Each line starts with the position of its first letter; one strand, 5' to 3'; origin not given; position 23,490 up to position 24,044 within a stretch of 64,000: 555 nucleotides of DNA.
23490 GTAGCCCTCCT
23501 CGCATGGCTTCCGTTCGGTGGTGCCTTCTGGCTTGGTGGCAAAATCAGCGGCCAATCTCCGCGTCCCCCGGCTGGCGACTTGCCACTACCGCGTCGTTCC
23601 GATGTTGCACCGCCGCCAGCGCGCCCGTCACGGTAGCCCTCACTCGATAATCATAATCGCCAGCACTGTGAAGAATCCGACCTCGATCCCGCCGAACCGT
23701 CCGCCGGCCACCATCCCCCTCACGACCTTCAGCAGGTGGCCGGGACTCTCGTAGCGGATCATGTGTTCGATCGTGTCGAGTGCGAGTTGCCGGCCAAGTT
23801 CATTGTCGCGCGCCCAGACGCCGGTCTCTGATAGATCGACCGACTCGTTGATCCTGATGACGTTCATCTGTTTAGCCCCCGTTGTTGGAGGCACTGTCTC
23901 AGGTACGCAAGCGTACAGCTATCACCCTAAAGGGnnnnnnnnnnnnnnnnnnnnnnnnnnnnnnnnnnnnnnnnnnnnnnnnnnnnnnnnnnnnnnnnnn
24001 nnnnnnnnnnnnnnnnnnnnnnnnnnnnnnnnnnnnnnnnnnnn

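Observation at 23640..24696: Phage-encoded LuxR-type (AHL-receptor-like) regulator with a co-oriented 75-aa ORF, next to attP/int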

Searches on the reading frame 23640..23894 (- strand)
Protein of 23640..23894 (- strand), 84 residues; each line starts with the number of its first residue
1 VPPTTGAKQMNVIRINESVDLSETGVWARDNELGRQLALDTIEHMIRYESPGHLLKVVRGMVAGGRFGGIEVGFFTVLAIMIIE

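Call 3: search_protein_families(library=pfam, proteins=[window:23640-23894:-], max_evalue=0.01)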
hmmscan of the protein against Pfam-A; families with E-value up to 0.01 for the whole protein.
window:23640-23894:- (84 aa): 0 families

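Call 10: search_protein_families(library=phrogs, proteins=[window:23640-23894:-], max_evalue=0.00001)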
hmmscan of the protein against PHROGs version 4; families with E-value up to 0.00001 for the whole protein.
window:23640-23894:- (84 aa): 0 families

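Call 33: find_homologous_proteins(query=window:23640-23867:-, max_evalue=0.01)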
Query window:23640-23867:- (75 aa): 2 proteins with E <= 0.01 among 2 candidates.
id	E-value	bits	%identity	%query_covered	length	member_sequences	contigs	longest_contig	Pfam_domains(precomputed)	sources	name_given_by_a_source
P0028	2.4e-41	156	100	100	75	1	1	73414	-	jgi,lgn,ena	jgi:hypothetical protein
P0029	6.1e-4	37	54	68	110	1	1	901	-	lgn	-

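Call 35: find_encoding_contigs(protein=P0028, flank=10000, max_places=6)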
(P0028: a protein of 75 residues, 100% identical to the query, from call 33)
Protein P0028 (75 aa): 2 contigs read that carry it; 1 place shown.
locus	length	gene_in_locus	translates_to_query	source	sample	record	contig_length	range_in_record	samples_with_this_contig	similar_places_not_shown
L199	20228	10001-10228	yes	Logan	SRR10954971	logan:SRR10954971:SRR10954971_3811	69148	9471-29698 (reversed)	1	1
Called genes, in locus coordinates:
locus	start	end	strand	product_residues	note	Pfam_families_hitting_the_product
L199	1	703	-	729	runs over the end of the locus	PF05876:GpA_ATPase, PF20454:GpA_nuclease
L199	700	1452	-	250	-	PF07278:DUF1441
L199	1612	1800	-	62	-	PF05930:Phage_AlpA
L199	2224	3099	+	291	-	PF01507:PAPS_reduct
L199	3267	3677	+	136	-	-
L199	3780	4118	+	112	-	-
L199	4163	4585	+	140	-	-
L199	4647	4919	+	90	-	-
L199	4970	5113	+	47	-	-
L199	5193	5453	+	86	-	-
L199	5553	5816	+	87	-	-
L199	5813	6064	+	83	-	-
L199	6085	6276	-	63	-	PF05930:Phage_AlpA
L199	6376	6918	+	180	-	-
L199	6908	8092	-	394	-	PF13356:Arm-DNA-bind_3, PF14659:Phage_int_SAM_3 (faint), PF22022:Phage_int_M, PF00589:Phage_integrase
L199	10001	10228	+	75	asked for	-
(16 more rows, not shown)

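Call 36: search_protein_families(library=pfam, proteins=[window:23640-23867:-], max_evalue=0.1)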
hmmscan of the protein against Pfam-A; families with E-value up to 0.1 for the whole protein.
window:23640-23867:- (75 aa): 0 families

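Call 62: search_protein_representatives(protein=window:23640-23867:-)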
Query: 75 residues. Proteins with E-value up to 0.001 (for the whole library): 95; up to 1e-10: 3; up to 1e-30: 1. The best 95 are listed.
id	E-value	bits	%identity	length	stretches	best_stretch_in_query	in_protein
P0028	7.7e-42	155.8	100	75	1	1-75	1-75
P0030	2.0e-13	65.8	50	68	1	10-75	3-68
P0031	1.5e-12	63.1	51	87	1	11-71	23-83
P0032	5.2e-10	55.0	44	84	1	12-74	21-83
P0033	7.9e-10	54.5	51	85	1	14-70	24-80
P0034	6.1e-09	51.6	52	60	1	18-73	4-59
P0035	9.3e-09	51.1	47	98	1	12-73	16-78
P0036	1.0e-08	50.9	47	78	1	12-73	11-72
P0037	1.2e-08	50.8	51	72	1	12-70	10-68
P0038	2.5e-08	49.7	45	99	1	12-71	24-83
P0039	3.7e-08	49.2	45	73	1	9-70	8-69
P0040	4.1e-08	49.0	41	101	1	8-73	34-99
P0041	7.1e-08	48.3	48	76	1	13-70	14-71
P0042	9.2e-08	47.9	42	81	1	12-70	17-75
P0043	1.8e-07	47.0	47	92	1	13-70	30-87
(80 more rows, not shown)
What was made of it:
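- Checked: It has 95 homologous clusters (call 62).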

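Call 65: search_protein_families(library=pfam, alignment_id=A2, max_evalue=0.01)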
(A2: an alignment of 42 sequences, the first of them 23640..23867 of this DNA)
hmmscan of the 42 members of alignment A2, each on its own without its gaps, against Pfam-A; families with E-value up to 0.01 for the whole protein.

A. member 1, window:23640-23867:- (75 aa): 0 families

B. families by the number of members that match (of 42 scanned): 0 families

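Call 66: search_protein_families(library=phrogs, alignment_id=A2, max_evalue=0.01)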
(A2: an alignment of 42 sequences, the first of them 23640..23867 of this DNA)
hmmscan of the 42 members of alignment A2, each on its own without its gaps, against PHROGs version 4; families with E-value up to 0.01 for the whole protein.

A. member 1, window:23640-23867:- (75 aa): 0 families

B. families by the number of members that match (of 42 scanned): 2 families
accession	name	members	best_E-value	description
phrog_12849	-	1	0.00012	-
phrog_846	-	1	0.0043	-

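Call 70: find_related_loci(query=A3, collection=genome_contigs, flank=4000)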
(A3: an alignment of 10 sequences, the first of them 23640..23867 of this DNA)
Query A3 (75 aa) in genome_contigs; peptide patterns used: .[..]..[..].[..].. (x = any residue, [..] = any of these).
47 stretches matched a pattern; 2 encode a relative of the query (tblastn E <= 1e-3); 2 distinct loci.
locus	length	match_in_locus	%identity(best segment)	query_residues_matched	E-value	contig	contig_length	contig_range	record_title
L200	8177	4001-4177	37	12-70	9e-12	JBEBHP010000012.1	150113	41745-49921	MAG: Micropepsaceae bacterium isolate SF1_2_1 NODE_65_length_150113_cov_8.141700, whole genome shotgun sequence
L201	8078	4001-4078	50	48-70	3e-5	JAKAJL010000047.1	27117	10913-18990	MAG: Proteobacteria bacterium isolate WY3.bin95 NODE_2724_length_27117_cov_3.772916, whole genome shotgun sequence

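Call 71: find_related_loci(query=A3, collection=viral_contigs, flank=5000)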
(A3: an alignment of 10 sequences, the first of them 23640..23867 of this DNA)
Query A3 (75 aa) in viral_contigs; peptide patterns used: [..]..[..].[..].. (x = any residue, [..] = any of these).
23 stretches matched a pattern; 4 encode a relative of the query (tblastn E <= 1e-3); 4 distinct loci.
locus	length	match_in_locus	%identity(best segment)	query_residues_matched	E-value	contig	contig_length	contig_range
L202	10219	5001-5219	51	3-75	9e-23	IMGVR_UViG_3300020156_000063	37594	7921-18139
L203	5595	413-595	38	12-70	2e-8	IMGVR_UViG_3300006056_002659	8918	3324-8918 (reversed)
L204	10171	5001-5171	39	13-69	2e-7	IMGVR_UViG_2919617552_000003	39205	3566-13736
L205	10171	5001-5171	35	18-74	2e-6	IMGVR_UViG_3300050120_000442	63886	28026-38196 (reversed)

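Call 82: predict_structure(alignment_id=A2)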
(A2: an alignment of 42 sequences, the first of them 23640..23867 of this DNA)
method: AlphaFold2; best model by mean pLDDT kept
length: 75 residues; sequences in the alignment: 42
mean_pLDDT: 90.2   pTM: 0.78
mean pLDDT of the five models: 90.2, 89.1, 88.2, 88.0, 87.8
residues with pLDDT >= 90: 57; 70-90: 9; 50-70: 9; < 50: 0
segments of 3 or more residues with pLDDT < 50: none
pLDDT, mean of each block of 10 residues (from residue 1): 61 91 97 96 95 91 98 96
secondary structure, 60 per line:
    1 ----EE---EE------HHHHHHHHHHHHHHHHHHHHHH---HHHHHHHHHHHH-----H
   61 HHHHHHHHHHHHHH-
elements in order: H18-39 H43-54 H60-74
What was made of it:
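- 23640..23867 (-): ORF75: 75-aa small protein occupying the position that luxI holds in bacterial homologous loci. AF2 pLDDT 90.2, three helices (call 82).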

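Call 88: fold_search(model_id=the predicted structure, library=pdb)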
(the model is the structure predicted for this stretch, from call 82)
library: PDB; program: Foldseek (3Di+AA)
matches with E <= 10: 17; with E <= 0.001: 0
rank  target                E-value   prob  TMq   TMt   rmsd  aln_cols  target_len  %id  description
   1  7nkk_P                2.1e+00  0.13  0.34  0.31   9.1        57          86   18  Mycobacterium smegmatis ATP synthase rotor state 2 (released 2021-10-27)
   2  9vks_A                2.8e+00  0.12  0.34  0.32   9.2        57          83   16  Cryo-EM structure of F-ATP synthase c-ring from Mycobacteroides abscessus (Backbone) (released 2026-01-14)
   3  7njk_L                3.3e+00  0.10  0.33  0.31   8.1        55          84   18  Mycobacterium smegmatis ATP synthase state 1a (released 2021-10-27)
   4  8j58_2                3.3e+00  0.09  0.33  0.32   8.2        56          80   20  Cryo-EM structure of Mycobacterium tuberculosis ATP synthase Fo in the apo-form (released 2024-05-01)
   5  1a32                  4.3e+00  0.11  0.35  0.31   6.2        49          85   18  RIBOSOMAL PROTEIN S15 FROM BACILLUS STEAROTHERMOPHILUS (released 1998-05-27)
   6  5zeb_o                5.5e+00  0.11  0.35  0.31   4.5        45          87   24  M. Smegmatis P/P state 70S ribosome structure (released 2018-09-26)
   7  6q97_t                6.3e+00  0.09  0.38  0.34   4.3        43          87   16  Structure of tmRNA SmpB bound in A site of E. coli 70S ribosome (released 2019-03-13)
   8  8f4x_0                6.3e+00  0.06  0.33  0.36   9.8        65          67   15  Top-down design of protein architectures with reinforcement learning (released 2023-05-10)
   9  7njl_P                7.1e+00  0.05  0.33  0.31   8.2        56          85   20  Mycobacterium smegmatis ATP synthase state 1b (released 2021-10-27)
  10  2vaz_F                7.6e+00  0.08  0.40  0.35   7.1        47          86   17  Model of the S15-mRNA complex fitted into the cryo-EM map of the 70S entrapment complex. (released 2007-10-02)
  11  8bd5_X                8.1e+00  0.08  0.39  0.35   7.0        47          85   17  Cas12k-sgRNA-dsDNA-S15-TniQ-TnsC transposon recruitment complex (released 2022-12-28)
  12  9sao_C                8.6e+00  0.05  0.33  0.37   9.0        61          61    8  Cryo-EM structure of SARS CoV-2 RdRp S759A mutant in complex with 20-40mer RNA incorporating remdesivir (released 2025-10-01)
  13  5xyu_O                8.6e+00  0.03  0.31  0.27   7.2        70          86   18  Small subunit of Mycobacterium smegmatis ribosome (released 2017-09-27)
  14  6wqd_C                9.2e+00  0.04  0.28  0.28   9.4        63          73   11  The 1.95 A Crystal Structure of the Co-factor Complex of NSP7 and the C-terminal Domain of NSP8 from SARS-CoV-2 (released 2020-05-06)
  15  3duh_C                9.2e+00  0.02  0.29  0.17  15.8        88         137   11  Structure of Interleukin-23 (released 2008-08-19)
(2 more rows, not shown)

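Call 90: fold_search(model_id=the predicted structure, library=viral)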
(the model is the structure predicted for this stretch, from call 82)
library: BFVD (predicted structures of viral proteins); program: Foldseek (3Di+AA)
matches with E <= 10: 56; with E <= 0.001: 0
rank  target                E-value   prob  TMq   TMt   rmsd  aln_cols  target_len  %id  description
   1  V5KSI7                1.8e+00  0.10  0.29  0.30   7.8        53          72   19  Hyphothetical protein [Escherichia phage 4MG]
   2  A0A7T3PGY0            2.9e+00  0.06  0.33  0.30  15.7        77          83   12  Uncharacterized protein [Achromobacter phage vB_AchrS_AchV4]
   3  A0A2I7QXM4            3.8e+00  0.09  0.32  0.33   8.9        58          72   16  (no name in the UniProt tables at hand)
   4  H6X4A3                4.0e+00  0.10  0.32  0.40   6.3        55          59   22  Uncharacterized protein [Klebsiella phage vB_KleM_RaK2]
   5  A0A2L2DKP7            4.3e+00  0.08  0.34  0.30  11.2        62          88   14  Transmembrane protein [Acanthamoeba polyphaga mimivirus]
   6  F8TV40                4.6e+00  0.12  0.40  0.48   7.1        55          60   11  (no name in the UniProt tables at hand)
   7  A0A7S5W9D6            4.6e+00  0.08  0.33  0.37   5.9        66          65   12  Uncharacterized protein [Pseudomonas phage vB_Pae_AM.P2]
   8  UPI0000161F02         5.2e+00  0.14  0.49  0.49   4.0        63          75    8  (no name look-up for this kind of identifier)
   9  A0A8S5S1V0            5.2e+00  0.08  0.31  0.39   8.5        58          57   12  Uncharacterized protein [Podoviridae sp. ct8Lf7]
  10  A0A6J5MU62            5.5e+00  0.08  0.39  0.48  11.8        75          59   11  Uncharacterized protein [uncultured Caudovirales phage]
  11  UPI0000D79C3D         5.5e+00  0.06  0.32  0.31  15.9        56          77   20  (no name look-up for this kind of identifier)
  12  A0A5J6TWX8            5.9e+00  0.11  0.46  0.47   5.5        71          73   13  (no name in the UniProt tables at hand)
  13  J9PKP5                5.9e+00  0.08  0.37  0.46   9.7        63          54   10  Uncharacterized protein [Bacillus phage Bastille]
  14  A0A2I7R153            5.9e+00  0.07  0.34  0.39   7.3        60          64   13  (no name in the UniProt tables at hand)
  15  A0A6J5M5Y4            6.7e+00  0.10  0.41  0.50   6.9        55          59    7  Uncharacterized protein [uncultured Caudovirales phage]
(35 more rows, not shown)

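Call 105: search_protein_families(library=ncbifam, alignment_id=A3, max_evalue=0.05)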
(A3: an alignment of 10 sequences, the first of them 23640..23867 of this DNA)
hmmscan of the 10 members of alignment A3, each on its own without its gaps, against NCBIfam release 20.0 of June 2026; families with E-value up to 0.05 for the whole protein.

A. member 1, window:23640-23867:- (75 aa): 0 families

B. families by the number of members that match (of 10 scanned): 1 family
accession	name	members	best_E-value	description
NF008570.0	PRK11522.1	1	0.024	putrescine aminotransferase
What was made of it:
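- On Known LuxR anti-activators (TraM, QslA, Aqs1) for ORF75: No Pfam, PHROGs or NCBIfam hit (calls 65, 66, 105).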

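Call 106: search_protein_families(library=ncbifam, proteins=[L202:4152-4931:+], max_evalue=0.001)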
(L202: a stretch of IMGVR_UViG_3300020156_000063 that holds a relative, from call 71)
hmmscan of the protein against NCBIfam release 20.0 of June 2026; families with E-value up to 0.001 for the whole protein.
L202:4152-4931:+ (259 aa): 14 families
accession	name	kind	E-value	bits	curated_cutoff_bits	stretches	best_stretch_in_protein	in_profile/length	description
NF007561.1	PRK10188.1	equivalog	5.6e-13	48.8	350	1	19-239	22-230/240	quorum-sensing transcriptional regulator SdiA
TIGR03541.1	reg_near_HchA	equivalog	5.2e-10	39.2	215.6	1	117-249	104-232/232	PA1136 family autoinducer-binding transcriptional regulator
NF010444.1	PRK13870.1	equivalog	7.4e-09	35.4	250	1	56-228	41-213/234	autoinducer-binding transcriptional regulator TraR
TIGR02937.1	sigma70-ECF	superfamily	9.2e-06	25.4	42.9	1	184-229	113-159/165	sigma-70 family RNA polymerase sigma factor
NF047402.1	TransRegVisN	equivalog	9.7e-06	25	250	1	181-224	178-221/246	transcriptional regulator VisN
NF047785.1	respo_reg_MadR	equivalog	1e-05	25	300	1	166-227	126-187/209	MadR family response regulator transcription factor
NF052366.1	photon_PedR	equivalog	1.6e-05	25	120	1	188-253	2-67/74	photosynthetic electron transport-dependent transcriptional regulator PedR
NF052445.1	RespRegMctR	equivalog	2.9e-05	23.6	300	1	173-230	130-186/205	two-component system response regulator MctR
NF041232.1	BagY_FevT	exception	0.0001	21.3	700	1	166-243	274-351/367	LuxR family transcriptional regulator BagY/FevT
TIGR02999.1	Sig-70_X6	subfamily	0.00017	21.5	126.15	1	190-229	139-176/183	ECF-type sigma factor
NF007935.0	PRK10651.1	equivalog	0.0002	20.6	250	1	174-226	141-193/216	two-component system response regulator NarL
TIGR03020.2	EpsA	equivalog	0.00022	20.9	170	1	181-226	183-228/247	XrtB/PEP-CTERM-associated transcriptional regulator EpsA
NF009180.0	PRK12528.1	subfamily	0.00027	21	184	1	195-231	123-161/165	RNA polymerase sigma factor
TIGR02985.1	Sig70_bacteroi1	subfamily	0.00067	19.9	126.4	0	199-228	125-155/162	RNA polymerase sigma-70 factor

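Call 107: find_encoding_contigs(protein=P0031, flank=6000, max_places=3)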
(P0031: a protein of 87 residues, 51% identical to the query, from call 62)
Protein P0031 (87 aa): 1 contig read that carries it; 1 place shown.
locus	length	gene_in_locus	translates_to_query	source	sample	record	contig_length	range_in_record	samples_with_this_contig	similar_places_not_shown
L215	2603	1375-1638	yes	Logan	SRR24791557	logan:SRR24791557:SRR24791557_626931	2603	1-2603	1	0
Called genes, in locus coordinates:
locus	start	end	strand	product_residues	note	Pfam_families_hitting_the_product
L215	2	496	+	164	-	?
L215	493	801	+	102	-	-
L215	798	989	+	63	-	-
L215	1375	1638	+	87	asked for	-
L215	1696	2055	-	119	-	-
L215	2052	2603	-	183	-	?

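Call 108: search_protein_families(library=pfam, proteins=[L200:4230-4655:+, L200:3827-4246:+, L204:3778-4833:+, L204:5241-6491:-, L205:3552-4832:+, L205:5174-6490:-, L202:5231-5479:-, L202:5434-5658:-, L202:3374-3730:-, L202:3735-3950:-], max_evalue=0.01)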
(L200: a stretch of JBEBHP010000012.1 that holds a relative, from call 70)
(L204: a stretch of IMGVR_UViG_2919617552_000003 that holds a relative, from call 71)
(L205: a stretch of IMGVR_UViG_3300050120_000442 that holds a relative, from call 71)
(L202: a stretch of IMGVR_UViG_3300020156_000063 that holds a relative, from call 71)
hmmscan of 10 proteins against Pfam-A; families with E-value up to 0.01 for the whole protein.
L200:4230-4655:+ (141 aa): 0 families

L200:3827-4246:+ (139 aa): 0 families

L204:3778-4833:+ (351 aa): 1 family
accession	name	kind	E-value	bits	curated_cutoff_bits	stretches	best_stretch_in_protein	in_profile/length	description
PF01555.25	N6_N4_Mtase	-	8.4e-24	85.2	26.7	1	35-331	1-219/221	DNA methylase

L204:5241-6491:- (416 aa): 0 families

L205:3552-4832:+ (426 aa): 1 family
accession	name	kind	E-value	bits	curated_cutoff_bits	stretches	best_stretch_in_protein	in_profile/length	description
PF01555.25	N6_N4_Mtase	-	6.3e-23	82.3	26.7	1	41-392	1-216/221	DNA methylase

L205:5174-6490:- (438 aa): 2 families
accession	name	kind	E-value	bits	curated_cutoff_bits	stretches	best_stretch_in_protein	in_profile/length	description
PF00126.33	HTH_1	-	0.0008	19.8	26.6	1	19-57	2-40/60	Bacterial regulatory helix-turn-helix protein, lysR family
PF13545.12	HTH_Crp_2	-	0.009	16.4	27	0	29-64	21-56/70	Crp-like helix-turn-helix domain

L202:5231-5479:- (82 aa): 0 families

L202:5434-5658:- (74 aa): 0 families

L202:3374-3730:- (118 aa): 0 families

L202:3735-3950:- (71 aa): 1 family
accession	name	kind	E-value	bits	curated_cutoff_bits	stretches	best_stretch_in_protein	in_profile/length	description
PF19067.5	DUF5763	-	0.007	16.3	26.3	1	19-54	6-36/39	Family of unknown function (DUF5763)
